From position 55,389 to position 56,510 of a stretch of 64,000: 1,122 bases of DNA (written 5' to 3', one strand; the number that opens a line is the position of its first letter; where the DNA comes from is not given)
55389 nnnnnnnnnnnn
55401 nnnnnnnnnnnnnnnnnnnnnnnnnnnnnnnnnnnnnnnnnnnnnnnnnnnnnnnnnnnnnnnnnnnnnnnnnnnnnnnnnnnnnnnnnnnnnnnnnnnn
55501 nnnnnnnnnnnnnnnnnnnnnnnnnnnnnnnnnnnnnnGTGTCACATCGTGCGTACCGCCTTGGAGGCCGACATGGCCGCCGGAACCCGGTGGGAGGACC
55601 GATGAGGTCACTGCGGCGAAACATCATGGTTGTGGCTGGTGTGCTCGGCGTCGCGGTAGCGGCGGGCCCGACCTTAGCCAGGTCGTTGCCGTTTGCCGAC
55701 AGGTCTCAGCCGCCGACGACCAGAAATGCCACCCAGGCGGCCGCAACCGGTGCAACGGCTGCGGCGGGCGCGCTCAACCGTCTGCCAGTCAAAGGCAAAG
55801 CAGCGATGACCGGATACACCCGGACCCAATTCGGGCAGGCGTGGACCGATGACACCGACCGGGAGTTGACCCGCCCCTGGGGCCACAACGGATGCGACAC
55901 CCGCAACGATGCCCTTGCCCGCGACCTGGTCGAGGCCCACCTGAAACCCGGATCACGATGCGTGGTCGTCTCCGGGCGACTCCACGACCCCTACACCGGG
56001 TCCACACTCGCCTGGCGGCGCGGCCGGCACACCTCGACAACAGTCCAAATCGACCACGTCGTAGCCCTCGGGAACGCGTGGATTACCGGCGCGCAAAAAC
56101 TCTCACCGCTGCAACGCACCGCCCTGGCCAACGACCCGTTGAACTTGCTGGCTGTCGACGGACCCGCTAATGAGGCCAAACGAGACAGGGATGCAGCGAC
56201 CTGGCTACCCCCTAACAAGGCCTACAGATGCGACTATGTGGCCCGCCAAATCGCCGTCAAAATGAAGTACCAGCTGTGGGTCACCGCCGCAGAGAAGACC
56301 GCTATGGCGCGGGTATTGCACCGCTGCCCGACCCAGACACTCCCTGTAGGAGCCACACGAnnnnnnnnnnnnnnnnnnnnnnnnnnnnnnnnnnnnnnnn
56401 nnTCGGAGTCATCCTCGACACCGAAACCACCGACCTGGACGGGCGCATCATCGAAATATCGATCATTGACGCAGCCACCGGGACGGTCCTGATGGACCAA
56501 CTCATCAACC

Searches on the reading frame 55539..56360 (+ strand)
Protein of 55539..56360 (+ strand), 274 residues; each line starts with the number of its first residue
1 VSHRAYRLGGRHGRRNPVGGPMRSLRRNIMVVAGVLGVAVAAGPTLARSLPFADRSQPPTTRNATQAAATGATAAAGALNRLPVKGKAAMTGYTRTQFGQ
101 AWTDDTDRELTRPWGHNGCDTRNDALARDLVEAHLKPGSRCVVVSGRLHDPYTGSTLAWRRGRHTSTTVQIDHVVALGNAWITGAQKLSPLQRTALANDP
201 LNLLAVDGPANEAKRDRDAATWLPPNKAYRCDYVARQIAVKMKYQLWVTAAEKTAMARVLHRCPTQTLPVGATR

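Call 37: search_protein_families(library=pfam, proteins=[window:55539-56360:+], max_evalue=0.1)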
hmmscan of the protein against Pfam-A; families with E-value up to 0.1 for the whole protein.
window:55539-56360:+ (274 aa): 2 families
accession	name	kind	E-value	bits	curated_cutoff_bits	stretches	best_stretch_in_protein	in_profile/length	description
PF07510.16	GmrSD_C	-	1.9e-20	73.6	23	1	120-259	1-138/138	GmrSD restriction endonucleases, C-terminal domain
PF12710.13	HAD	-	0.06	14.2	27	1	123-149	86-112/189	haloacid dehalogenase-like hydrolase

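Call 47: search_protein_families(library=padloc, proteins=[window:55539-56360:+], max_evalue=0.01)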
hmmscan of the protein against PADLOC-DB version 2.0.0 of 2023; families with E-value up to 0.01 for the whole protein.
window:55539-56360:+ (274 aa): 0 families
